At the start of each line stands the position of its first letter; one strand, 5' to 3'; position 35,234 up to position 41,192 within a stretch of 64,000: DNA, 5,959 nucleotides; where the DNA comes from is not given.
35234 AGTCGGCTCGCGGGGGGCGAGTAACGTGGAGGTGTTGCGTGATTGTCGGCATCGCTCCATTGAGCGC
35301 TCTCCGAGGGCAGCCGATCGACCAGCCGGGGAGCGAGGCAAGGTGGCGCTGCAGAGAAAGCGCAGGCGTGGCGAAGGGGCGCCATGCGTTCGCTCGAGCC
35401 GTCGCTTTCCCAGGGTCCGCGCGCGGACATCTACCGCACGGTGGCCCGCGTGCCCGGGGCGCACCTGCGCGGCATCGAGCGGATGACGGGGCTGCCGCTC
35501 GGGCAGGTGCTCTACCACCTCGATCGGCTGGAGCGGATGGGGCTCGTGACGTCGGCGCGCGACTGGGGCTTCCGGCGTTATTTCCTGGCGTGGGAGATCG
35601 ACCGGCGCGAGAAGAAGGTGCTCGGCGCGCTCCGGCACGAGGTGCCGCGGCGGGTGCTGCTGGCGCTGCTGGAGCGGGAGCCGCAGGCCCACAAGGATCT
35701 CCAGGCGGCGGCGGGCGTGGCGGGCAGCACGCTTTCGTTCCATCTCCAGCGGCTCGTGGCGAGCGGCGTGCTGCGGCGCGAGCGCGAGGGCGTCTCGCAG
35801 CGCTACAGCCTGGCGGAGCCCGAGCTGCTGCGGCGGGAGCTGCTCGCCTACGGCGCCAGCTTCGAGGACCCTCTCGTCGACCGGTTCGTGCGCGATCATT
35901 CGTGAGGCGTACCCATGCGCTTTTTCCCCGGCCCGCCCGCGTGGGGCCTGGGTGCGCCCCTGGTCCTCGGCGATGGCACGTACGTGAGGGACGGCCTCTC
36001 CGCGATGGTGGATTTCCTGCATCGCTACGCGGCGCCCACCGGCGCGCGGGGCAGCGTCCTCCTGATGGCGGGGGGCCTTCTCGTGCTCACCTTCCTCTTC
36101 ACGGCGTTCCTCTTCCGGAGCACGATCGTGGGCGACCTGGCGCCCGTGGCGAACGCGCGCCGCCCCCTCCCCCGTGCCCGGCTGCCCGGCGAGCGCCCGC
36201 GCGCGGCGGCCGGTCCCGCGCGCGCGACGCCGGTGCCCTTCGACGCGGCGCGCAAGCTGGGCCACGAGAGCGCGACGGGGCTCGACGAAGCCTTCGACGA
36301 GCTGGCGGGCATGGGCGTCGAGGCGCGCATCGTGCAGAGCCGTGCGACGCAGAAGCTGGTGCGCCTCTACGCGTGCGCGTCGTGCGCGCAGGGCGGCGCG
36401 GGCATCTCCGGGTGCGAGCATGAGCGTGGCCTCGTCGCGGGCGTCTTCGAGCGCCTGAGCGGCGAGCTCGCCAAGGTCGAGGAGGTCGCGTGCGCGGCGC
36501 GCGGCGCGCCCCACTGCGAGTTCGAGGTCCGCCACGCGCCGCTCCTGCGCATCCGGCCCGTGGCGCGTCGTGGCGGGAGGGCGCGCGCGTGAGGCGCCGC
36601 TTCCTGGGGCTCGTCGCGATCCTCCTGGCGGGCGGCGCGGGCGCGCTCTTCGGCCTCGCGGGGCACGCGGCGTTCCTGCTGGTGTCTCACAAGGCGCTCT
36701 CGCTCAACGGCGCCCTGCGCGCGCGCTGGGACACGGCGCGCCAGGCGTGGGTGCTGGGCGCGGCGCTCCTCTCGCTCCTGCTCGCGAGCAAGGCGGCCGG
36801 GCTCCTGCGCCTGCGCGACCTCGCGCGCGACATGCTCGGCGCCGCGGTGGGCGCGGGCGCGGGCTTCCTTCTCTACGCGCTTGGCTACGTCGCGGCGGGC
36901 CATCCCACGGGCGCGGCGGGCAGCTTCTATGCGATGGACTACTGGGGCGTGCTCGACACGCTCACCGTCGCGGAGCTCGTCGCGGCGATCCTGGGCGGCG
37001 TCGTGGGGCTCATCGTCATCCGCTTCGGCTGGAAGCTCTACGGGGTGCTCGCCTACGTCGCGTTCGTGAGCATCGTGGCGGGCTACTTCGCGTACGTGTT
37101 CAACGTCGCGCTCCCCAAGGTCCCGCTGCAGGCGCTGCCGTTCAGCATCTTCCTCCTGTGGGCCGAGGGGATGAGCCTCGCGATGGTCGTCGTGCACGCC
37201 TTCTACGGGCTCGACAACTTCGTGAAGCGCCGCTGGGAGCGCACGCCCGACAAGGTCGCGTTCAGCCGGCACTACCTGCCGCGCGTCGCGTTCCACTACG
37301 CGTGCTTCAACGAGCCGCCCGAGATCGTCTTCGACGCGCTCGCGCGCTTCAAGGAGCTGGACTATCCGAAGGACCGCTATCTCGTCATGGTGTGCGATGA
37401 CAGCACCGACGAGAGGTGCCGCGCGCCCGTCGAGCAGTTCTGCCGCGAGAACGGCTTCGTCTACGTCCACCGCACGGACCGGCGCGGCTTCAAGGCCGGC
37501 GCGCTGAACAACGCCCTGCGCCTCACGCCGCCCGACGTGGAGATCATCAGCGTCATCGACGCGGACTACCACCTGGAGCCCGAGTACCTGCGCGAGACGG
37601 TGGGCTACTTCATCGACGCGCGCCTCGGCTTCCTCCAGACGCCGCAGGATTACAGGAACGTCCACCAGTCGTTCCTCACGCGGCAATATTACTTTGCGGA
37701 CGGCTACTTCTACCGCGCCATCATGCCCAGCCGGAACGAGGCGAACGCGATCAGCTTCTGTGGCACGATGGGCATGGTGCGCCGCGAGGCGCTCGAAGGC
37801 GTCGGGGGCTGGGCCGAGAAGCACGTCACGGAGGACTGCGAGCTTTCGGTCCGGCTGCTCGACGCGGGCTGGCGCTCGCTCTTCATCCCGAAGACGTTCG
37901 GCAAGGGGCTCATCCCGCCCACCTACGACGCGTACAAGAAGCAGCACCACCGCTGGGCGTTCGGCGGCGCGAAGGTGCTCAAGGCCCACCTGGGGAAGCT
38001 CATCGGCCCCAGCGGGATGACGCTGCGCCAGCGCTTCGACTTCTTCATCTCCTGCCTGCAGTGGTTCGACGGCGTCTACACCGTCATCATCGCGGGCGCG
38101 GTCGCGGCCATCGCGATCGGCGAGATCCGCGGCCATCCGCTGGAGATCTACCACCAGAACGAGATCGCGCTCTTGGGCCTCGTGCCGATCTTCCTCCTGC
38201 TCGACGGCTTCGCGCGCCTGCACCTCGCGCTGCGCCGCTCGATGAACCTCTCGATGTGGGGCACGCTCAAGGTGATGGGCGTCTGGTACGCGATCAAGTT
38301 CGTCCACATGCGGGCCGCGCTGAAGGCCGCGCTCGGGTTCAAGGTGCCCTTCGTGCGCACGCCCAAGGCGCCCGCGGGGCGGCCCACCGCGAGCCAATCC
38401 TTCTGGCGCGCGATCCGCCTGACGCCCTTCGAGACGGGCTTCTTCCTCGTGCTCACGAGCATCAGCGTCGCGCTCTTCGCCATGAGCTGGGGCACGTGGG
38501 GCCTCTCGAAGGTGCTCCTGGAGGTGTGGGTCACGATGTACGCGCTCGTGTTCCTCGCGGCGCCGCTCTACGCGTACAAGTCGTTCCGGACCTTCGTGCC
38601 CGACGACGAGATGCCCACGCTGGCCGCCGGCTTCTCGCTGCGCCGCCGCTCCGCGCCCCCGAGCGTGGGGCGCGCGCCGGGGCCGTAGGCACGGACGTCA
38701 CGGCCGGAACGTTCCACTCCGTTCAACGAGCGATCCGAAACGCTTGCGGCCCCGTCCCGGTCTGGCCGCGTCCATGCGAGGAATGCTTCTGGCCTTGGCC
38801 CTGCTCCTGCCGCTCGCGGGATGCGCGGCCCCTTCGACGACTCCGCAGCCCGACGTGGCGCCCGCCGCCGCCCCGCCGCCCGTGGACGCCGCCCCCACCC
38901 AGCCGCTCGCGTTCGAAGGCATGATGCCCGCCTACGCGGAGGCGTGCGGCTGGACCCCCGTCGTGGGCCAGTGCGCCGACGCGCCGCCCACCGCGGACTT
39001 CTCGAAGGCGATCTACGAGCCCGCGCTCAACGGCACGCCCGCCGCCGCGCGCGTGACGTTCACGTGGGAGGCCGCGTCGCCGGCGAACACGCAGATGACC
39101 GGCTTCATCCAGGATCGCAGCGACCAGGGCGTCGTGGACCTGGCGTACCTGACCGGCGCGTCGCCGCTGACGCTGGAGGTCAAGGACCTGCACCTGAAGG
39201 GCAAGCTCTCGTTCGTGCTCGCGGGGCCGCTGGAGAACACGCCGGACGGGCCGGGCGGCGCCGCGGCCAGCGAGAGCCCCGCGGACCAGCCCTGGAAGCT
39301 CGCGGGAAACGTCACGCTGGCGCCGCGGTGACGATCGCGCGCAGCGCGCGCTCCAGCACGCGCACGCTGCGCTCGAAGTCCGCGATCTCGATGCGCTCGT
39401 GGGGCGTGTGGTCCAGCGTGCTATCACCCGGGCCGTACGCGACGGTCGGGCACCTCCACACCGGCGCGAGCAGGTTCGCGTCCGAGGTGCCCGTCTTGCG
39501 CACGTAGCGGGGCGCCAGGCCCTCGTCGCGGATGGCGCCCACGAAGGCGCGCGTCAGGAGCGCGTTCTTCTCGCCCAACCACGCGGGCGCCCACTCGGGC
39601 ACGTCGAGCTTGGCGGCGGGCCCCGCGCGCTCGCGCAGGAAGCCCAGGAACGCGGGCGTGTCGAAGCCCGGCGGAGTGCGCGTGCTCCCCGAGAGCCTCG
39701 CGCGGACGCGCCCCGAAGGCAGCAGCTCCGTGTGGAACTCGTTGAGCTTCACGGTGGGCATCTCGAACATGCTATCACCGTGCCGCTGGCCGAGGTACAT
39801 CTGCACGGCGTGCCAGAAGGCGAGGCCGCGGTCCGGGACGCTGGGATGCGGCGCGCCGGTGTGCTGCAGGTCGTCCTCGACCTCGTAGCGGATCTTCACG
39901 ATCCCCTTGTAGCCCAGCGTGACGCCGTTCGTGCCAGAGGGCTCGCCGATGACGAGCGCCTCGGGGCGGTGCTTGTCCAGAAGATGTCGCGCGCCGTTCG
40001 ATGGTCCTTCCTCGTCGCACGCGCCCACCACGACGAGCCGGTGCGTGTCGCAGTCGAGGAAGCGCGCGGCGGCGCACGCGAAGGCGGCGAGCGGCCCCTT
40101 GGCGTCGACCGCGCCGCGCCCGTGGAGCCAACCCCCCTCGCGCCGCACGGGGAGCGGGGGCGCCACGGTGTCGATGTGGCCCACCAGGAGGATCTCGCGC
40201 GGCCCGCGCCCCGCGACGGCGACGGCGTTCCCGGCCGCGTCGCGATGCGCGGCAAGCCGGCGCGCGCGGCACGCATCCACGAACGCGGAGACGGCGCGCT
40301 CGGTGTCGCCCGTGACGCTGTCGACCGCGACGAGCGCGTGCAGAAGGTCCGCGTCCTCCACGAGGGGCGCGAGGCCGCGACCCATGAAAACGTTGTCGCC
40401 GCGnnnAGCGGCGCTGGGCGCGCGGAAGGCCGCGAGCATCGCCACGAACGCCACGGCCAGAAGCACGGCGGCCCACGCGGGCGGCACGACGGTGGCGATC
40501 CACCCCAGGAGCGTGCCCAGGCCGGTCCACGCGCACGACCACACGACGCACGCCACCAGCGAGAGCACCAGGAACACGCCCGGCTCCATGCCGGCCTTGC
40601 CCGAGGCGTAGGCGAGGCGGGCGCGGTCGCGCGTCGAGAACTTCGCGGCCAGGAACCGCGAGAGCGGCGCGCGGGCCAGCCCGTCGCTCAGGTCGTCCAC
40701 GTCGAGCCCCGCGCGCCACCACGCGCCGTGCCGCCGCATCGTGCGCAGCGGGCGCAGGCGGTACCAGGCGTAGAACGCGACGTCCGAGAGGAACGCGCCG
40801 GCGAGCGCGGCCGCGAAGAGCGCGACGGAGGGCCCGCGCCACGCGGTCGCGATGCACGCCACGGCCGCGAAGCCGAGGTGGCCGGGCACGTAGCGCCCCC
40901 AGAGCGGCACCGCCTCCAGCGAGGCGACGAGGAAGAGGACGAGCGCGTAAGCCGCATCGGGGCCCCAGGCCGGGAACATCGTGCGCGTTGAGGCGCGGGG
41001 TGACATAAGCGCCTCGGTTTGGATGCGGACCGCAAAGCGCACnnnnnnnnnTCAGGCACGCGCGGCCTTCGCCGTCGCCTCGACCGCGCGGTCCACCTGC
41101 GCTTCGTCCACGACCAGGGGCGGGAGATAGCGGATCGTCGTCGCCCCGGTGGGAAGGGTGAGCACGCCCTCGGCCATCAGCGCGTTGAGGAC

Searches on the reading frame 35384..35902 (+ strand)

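Call 75: search_protein_families(library=pfam, proteins=[window:35384-35902:+], max_evalue=0.0001)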
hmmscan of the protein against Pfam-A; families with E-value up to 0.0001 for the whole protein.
window:35384-35902:+ (173 aa): 8 families
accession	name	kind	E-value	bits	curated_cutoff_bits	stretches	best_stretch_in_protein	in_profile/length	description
PF24266.1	HTH_HVO_0163_N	-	3e-15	56.5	31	1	13-80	4-70/70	HVO_0163, N-terminal HTH domain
PF12840.13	HTH_20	-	3.1e-11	43.5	27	1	85-132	3-50/51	Helix-turn-helix domain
PF13412.12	HTH_24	-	1.2e-09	38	21.9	0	33-56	25-48/48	Winged helix-turn-helix DNA-binding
PF01022.26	HTH_5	-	4.5e-09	36.5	22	0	90-130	6-45/47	Bacterial regulatory protein, arsR family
PF12802.13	MarR_2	-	3.4e-08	34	27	0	90-137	9-57/61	MarR family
PF01978.25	TrmB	-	2.1e-07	31.1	25.6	0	90-147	12-68/68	Sugar-specific transcriptional regulator TrmB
PF01047.28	MarR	-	1.3e-05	25.4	24.6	0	90-135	7-52/59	MarR family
PF09339.16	HTH_IclR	-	2.1e-05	24.6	22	0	92-133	8-51/52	IclR helix-turn-helix domain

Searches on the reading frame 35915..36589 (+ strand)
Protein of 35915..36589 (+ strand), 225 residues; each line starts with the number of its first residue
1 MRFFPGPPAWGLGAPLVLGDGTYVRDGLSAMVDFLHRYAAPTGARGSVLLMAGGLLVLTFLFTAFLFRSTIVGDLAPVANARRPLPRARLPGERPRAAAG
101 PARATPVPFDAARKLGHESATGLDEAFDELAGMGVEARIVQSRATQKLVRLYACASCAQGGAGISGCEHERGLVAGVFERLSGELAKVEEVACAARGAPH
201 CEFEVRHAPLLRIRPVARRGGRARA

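Call 75: search_protein_families(library=pfam, proteins=[window:35915-36589:+], max_evalue=0.0001)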
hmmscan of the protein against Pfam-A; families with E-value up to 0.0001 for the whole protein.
window:35915-36589:+ (225 aa): 1 family
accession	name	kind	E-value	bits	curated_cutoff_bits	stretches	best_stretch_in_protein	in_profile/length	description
PF02830.23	V4R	-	8.8e-12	45.4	31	1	149-206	3-61/62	V4R domain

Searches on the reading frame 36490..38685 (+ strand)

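Call 49: search_protein_families(library=pfam, proteins=[window:36490-38685:+], max_evalue=0.00001)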
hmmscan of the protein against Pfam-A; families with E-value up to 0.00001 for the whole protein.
window:36490-38685:+ (732 aa): 4 families
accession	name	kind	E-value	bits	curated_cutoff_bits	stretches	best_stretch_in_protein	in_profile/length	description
PF13632.12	Glyco_trans_2_3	-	2.8e-24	86.5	27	1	352-529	1-163/198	Glycosyl transferase family group 2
PF13641.12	Glyco_tranf_2_3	-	6.9e-24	85.6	27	1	264-492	1-230/230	Glycosyltransferase like family 2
PF00535.33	Glycos_transf_2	-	2.7e-13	50.6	23.3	1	272-437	6-166/168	Glycosyl transferase family 2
PF13506.12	Glyco_transf_21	-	1.9e-07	31.2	21.7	1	348-490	29-173/174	Glycosyl transferase family 21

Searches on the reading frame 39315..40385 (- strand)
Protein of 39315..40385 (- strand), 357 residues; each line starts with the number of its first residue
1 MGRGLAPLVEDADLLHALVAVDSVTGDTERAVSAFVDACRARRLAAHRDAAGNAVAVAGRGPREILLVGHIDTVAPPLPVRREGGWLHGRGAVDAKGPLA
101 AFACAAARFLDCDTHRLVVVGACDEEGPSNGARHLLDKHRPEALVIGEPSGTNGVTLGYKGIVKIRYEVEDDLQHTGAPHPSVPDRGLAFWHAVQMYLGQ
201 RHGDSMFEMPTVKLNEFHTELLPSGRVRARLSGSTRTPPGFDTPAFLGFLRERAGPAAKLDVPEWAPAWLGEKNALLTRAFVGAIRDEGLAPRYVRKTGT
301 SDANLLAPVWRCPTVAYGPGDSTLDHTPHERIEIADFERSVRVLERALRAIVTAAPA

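Call 50: search_protein_families(library=pfam, proteins=[window:39315-40385:-], max_evalue=0.00001)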
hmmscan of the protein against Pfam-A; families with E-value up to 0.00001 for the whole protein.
window:39315-40385:- (357 aa): 1 family
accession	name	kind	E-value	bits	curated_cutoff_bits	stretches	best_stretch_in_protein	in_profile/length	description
PF01546.33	Peptidase_M20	-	8.8e-29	101.3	24.6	1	66-349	1-205/206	Peptidase family M20/M25/M40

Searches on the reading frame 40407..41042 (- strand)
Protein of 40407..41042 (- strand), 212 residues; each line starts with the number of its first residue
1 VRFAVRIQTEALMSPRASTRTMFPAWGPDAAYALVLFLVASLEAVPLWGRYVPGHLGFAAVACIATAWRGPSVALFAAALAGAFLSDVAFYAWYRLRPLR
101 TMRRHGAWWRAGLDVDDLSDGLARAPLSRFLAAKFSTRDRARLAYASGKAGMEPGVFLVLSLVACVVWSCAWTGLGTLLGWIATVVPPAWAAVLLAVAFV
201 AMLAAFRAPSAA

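Call 75: search_protein_families(library=pfam, proteins=[window:40407-41042:-], max_evalue=0.0001)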
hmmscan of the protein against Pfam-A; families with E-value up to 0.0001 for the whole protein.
window:40407-41042:- (212 aa): 1 family
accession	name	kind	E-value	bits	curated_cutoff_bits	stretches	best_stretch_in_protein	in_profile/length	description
PF09335.16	VTT_dom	-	9.4e-05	23.3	33.9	1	65-177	14-122/123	VTT domain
